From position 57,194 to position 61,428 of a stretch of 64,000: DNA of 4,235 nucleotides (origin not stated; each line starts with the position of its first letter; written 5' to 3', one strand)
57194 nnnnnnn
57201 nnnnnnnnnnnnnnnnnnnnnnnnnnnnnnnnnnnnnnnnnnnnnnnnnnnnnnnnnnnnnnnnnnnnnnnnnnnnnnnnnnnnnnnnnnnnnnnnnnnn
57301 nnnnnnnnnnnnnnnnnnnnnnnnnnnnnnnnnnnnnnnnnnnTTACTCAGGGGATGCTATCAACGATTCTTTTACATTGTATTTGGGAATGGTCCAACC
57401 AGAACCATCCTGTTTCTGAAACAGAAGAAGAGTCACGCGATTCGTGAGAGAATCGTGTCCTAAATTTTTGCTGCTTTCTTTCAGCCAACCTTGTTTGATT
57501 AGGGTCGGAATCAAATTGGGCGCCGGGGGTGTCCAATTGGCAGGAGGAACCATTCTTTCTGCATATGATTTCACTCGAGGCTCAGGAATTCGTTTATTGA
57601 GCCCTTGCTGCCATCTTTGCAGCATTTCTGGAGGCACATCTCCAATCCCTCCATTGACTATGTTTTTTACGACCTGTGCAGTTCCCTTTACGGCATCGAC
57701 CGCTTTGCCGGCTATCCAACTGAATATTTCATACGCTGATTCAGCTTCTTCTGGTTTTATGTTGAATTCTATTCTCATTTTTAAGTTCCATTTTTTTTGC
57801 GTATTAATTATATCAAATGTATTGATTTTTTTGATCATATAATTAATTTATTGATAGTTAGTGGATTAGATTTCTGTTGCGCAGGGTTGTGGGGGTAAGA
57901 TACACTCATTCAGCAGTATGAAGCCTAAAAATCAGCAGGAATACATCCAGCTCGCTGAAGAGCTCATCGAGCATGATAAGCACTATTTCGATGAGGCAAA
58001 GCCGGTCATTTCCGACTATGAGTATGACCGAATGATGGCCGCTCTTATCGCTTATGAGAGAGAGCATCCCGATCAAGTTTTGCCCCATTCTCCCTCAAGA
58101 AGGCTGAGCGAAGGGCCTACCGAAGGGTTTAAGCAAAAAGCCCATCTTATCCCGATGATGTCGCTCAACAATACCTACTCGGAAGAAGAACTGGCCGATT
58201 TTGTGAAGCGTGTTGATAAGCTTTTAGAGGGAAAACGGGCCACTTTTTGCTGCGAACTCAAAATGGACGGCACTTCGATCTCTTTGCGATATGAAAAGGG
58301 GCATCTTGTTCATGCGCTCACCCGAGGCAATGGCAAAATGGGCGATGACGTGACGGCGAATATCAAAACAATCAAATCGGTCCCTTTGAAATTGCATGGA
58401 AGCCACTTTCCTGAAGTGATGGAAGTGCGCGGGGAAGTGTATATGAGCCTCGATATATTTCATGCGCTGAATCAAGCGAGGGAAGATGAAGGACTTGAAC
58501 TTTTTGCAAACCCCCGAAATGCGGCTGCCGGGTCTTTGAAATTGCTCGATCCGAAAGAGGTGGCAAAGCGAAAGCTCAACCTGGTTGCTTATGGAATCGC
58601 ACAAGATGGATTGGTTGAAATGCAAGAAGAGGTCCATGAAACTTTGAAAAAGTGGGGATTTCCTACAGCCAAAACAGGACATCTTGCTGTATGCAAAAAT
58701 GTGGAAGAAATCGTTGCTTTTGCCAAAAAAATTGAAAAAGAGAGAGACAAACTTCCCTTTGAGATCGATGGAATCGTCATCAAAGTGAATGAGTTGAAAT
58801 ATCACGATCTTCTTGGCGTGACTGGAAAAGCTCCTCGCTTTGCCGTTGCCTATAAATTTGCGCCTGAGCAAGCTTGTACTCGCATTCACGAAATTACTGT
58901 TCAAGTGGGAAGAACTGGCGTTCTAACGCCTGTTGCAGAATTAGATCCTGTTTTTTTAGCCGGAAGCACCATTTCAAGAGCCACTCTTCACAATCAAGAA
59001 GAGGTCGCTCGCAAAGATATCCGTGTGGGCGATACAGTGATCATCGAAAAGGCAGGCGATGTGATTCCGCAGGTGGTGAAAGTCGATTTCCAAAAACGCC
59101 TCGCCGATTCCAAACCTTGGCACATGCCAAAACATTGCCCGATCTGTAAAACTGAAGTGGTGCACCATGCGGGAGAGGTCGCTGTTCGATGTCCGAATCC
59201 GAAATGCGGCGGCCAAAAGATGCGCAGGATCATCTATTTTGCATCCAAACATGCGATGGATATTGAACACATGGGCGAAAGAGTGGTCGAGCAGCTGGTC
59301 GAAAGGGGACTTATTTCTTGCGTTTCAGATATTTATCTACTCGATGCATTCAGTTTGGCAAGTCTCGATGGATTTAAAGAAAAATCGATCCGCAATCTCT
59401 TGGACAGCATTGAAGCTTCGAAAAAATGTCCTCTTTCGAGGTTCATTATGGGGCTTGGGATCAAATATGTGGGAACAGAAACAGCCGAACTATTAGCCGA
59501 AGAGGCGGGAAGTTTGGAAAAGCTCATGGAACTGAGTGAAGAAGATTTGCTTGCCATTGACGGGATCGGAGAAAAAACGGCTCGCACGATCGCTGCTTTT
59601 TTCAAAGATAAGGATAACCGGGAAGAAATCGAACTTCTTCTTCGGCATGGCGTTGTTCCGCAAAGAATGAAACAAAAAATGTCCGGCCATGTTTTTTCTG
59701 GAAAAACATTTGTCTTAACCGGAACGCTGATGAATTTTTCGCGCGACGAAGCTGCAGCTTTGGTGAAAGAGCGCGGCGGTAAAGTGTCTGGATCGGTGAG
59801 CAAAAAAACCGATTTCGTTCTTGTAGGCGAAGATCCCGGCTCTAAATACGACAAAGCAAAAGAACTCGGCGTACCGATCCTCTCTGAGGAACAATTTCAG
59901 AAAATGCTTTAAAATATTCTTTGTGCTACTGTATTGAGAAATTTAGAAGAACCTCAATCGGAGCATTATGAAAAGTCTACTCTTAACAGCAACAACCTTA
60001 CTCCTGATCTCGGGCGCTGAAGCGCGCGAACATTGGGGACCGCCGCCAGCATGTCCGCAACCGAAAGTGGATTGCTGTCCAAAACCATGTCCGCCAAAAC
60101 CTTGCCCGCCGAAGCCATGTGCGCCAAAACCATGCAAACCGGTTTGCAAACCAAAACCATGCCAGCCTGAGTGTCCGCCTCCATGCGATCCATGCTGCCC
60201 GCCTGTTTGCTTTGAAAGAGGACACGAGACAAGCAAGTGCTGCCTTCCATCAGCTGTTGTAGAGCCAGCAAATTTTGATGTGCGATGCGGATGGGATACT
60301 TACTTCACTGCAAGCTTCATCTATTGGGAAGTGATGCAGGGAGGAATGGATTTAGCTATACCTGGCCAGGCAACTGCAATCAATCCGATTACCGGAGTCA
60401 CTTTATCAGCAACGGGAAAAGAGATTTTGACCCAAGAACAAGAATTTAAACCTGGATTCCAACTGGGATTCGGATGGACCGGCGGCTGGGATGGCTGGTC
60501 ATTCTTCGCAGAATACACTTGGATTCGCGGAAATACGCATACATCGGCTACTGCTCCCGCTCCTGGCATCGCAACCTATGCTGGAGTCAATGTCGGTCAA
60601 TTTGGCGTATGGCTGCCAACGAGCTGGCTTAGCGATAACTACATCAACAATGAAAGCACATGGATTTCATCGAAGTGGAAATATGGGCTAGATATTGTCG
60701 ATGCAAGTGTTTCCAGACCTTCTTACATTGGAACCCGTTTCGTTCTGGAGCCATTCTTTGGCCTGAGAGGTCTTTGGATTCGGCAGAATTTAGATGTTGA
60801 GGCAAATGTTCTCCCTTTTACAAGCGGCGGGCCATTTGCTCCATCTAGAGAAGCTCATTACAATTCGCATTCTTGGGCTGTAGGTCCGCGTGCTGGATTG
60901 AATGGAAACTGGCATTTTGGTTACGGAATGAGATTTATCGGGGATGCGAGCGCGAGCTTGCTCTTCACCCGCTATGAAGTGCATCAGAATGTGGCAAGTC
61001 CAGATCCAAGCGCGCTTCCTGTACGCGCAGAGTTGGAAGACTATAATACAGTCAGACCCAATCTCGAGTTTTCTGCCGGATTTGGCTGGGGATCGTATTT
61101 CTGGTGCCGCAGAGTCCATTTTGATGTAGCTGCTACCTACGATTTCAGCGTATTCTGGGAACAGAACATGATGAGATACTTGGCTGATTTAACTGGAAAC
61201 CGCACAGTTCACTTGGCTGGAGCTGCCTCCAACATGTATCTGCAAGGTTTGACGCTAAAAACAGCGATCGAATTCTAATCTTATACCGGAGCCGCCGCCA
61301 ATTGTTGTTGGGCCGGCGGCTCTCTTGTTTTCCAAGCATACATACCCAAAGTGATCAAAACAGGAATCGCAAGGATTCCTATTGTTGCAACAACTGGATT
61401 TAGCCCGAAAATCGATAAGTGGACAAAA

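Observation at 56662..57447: Eukaryote-like RING-H2 finger fused to an inclusion-membrane-type hydrophobic hairpin: a candidate membrane-anchored E3 ubiquitin ligase effector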

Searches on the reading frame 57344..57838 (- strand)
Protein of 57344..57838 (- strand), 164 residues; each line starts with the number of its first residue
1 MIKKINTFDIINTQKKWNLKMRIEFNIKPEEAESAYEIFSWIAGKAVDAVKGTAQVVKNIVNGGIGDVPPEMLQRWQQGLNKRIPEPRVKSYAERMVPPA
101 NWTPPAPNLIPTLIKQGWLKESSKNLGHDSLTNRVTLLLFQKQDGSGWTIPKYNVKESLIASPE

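Call 42: search_protein_families(library=pfam, proteins=[window:57344-57838:-], max_evalue=0.001)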
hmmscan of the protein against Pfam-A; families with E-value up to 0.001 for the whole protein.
window:57344-57838:- (164 aa): 0 families

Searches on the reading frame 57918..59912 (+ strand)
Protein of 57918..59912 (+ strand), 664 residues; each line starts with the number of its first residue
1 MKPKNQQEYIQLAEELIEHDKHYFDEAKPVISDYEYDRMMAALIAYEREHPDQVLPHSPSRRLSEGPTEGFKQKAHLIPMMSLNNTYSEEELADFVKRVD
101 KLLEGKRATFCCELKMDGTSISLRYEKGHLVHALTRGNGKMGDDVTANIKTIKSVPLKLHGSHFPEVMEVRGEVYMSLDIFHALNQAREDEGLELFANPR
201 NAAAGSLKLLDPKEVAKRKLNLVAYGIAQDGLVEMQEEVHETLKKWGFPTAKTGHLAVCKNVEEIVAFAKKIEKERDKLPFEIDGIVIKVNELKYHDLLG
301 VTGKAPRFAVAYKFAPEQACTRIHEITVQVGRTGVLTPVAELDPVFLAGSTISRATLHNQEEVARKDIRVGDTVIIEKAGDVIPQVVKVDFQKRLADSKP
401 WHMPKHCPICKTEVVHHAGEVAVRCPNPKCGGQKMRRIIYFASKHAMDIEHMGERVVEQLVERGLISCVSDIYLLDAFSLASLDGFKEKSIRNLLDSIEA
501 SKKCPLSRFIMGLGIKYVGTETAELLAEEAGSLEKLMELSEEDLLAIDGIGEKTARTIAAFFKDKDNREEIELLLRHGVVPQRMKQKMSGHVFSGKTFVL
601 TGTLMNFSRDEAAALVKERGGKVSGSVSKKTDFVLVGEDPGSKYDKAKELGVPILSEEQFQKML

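Call 9: find_related_loci(query=window:57918-59912:+, collection=genome_contigs, flank=8000)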
Query window:57918-59912:+ (664 aa) in genome_contigs; peptide patterns used: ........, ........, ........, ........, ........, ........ (x = any residue, [..] = any of these).
97 stretches matched a pattern; 88 encode a relative of the query (tblastn E <= 1e-3); the best 80 are kept; 80 distinct loci.
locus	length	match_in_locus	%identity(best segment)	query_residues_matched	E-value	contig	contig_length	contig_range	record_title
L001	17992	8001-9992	82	1-664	0e+0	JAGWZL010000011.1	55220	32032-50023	MAG: Verrucomicrobia bacterium isolate REEB52 contig-150_569, whole genome shotgun sequence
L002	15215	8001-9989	82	2-663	0e+0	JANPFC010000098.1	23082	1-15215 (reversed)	MAG: Chlamydiota bacterium isolate VAR_78_metabat_106 VAR_78_k141_4093710, whole genome shotgun sequence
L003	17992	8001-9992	81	1-664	0e+0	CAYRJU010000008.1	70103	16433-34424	MAG TPA_asm: uncultured bacterium isolate SRP200132_co2_350 genome assembly, contig: NODE_178_length_70103_cov_15.345991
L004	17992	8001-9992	79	2-664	0e+0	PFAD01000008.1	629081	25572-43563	MAG: Chlamydiae bacterium CG10_big_fil_rev_8_21_14_0_10_42_34 CG10_8_21_14_0.10_scaffold_24_c, whole genome shotgun sequ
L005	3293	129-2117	78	2-664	0e+0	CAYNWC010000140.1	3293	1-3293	MAG TPA_asm: uncultured bacterium isolate SRP200132_co1_23 genome assembly, contig: NODE_62674_length_3293_cov_4.992279,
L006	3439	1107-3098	77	2-664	0e+0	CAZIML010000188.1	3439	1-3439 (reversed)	MAG TPA_asm: uncultured bacterium isolate SRP298887_co1_67 genome assembly, contig: NODE_38686_length_3439_cov_3.868203,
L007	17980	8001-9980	77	5-664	0e+0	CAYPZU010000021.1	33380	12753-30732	MAG TPA_asm: uncultured bacterium isolate SRP292972_co2_195 genome assembly, contig: NODE_1176_length_33380_cov_8.801890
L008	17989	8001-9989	75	3-664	0e+0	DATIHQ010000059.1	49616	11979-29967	MAG TPA_asm: Chlamydiales bacterium isolate SMAG_U15642 k141_497255, whole genome shotgun sequence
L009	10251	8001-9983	75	5-664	0e+0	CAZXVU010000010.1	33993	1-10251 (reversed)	MAG TPA_asm: uncultured bacterium isolate SRP200132_co1_523 genome assembly, contig: NODE_2173_length_33993_cov_9.308091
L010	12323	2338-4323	74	4-664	0e+0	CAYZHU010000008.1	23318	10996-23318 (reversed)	MAG TPA_asm: uncultured bacterium isolate SRP200132_co1_73 genome assembly, contig: NODE_3785_length_23318_cov_5.724154,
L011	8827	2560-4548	74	3-664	0e+0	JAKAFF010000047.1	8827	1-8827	MAG: bacterium isolate WY1.bin82 NODE_13076_length_8827_cov_1.176207, whole genome shotgun sequence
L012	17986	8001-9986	74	4-664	0e+0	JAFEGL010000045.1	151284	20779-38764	MAG: Verrucomicrobia bacterium isolate SZAS-17 LIN-573__45__length-151284, whole genome shotgun sequence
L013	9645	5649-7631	71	5-664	0e+0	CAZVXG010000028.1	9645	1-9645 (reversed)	MAG TPA_asm: uncultured bacterium isolate SRP200132_co3_287 genome assembly, contig: NODE_5855_length_9645_cov_7.750365,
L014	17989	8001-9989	72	4-664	0e+0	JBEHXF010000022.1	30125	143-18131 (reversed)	MAG: Chlamydiota bacterium isolate ES1.bin.38 NODE_1429_length_30125_cov_4.476354, whole genome shotgun sequence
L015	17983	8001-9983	71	5-664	0e+0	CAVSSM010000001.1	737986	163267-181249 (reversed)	MAG: uncultured Chlamydiae bacterium isolate MFD05580.bin.2.22 genome assembly, contig: contig_21919, whole genome shotg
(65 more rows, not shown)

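Call 66: search_protein_families(library=pfam, proteins=[L004:3957-5552:-, L004:5559-6734:-, L004:6840-7694:-, L001:2532-3398:-, L001:3395-4039:-, L001:4225-5679:+, L001:5676-7616:-], max_evalue=0.01)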
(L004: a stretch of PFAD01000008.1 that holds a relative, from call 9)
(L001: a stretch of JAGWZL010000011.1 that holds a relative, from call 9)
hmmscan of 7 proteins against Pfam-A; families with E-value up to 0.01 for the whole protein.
L004:3957-5552:- (531 aa): 7 families
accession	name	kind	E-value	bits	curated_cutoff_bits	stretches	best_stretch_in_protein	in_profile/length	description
PF12796.13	Ank_2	-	6.3e-15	55.9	27.3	3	313-392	4-80/90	Ankyrin repeats (3 copies)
PF13637.12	Ank_4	-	6.8e-08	33.1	22.7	0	312-358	3-49/50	Ankyrin repeats (many copies)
PF00023.36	Ank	-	3.4e-06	27.5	21.1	0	342-360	5-25/33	Ankyrin repeat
PF13606.12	Ank_3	-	4.9e-06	26.9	22.3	0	441-466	5-28/30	Ankyrin repeat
PF13857.12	Ank_5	-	3.7e-05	24.5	27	0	330-358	4-35/56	Ankyrin repeats (many copies)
PF24521.3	Ank_KRIT1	-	0.00097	19.3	80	0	408-468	21-75/149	KRIT1 ankyrin-repeats domain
PF00646.38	F-box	-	0.008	16.5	20.5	0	11-36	6-31/43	F-box domain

L004:5559-6734:- (391 aa): 1 family
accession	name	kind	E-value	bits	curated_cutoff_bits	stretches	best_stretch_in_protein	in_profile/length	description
PF12796.13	Ank_2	-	6.9e-05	23.8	27.3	0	311-362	1-51/90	Ankyrin repeats (3 copies)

L004:6840-7694:- (284 aa): 0 families

L001:2532-3398:- (288 aa): 1 family
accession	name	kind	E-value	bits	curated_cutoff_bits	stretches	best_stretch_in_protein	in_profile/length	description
PF08843.17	AbiEii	-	9.7e-32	111.2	22.5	1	33-262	3-225/238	Nucleotidyl transferase AbiEii toxin, Type IV TA system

L001:3395-4039:- (214 aa): 0 families

L001:4225-5679:+ (484 aa): 0 families

L001:5676-7616:- (646 aa): 3 families
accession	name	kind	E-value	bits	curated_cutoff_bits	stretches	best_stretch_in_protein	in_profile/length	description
PF00535.33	Glycos_transf_2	-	3.2e-11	43.9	23.3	2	348-461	8-105/168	Glycosyl transferase family 2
PF11735.13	CAP59_mtransfer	-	8.9e-11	42.3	28.8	1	61-225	35-213/242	Cryptococcal mannosyltransferase 1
PF13704.12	Glyco_tranf_2_4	-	2.2e-07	31.7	27.5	0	62-133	22-81/98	Glycosyl transferase family 2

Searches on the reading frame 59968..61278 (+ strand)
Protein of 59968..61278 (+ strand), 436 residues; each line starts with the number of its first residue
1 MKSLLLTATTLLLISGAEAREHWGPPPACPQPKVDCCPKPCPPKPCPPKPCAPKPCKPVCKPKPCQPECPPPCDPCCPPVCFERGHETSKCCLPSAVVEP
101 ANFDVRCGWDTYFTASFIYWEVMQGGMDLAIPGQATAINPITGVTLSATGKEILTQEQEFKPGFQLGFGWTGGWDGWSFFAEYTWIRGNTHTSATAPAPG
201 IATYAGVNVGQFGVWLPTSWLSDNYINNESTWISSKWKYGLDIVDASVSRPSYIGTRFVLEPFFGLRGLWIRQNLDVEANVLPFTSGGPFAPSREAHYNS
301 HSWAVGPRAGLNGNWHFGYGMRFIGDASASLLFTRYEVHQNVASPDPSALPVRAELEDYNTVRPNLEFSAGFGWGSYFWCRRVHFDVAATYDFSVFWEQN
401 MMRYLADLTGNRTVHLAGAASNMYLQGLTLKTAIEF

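Call 42: search_protein_families(library=pfam, proteins=[window:59968-61278:+], max_evalue=0.001)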
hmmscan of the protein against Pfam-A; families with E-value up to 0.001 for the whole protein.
window:59968-61278:+ (436 aa): 1 family
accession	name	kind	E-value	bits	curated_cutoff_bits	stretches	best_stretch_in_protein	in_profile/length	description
PF05150.18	Legionella_OMP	-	4.7e-19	68.8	25.4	1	108-432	8-277/281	Legionella pneumophila major outer membrane protein precursor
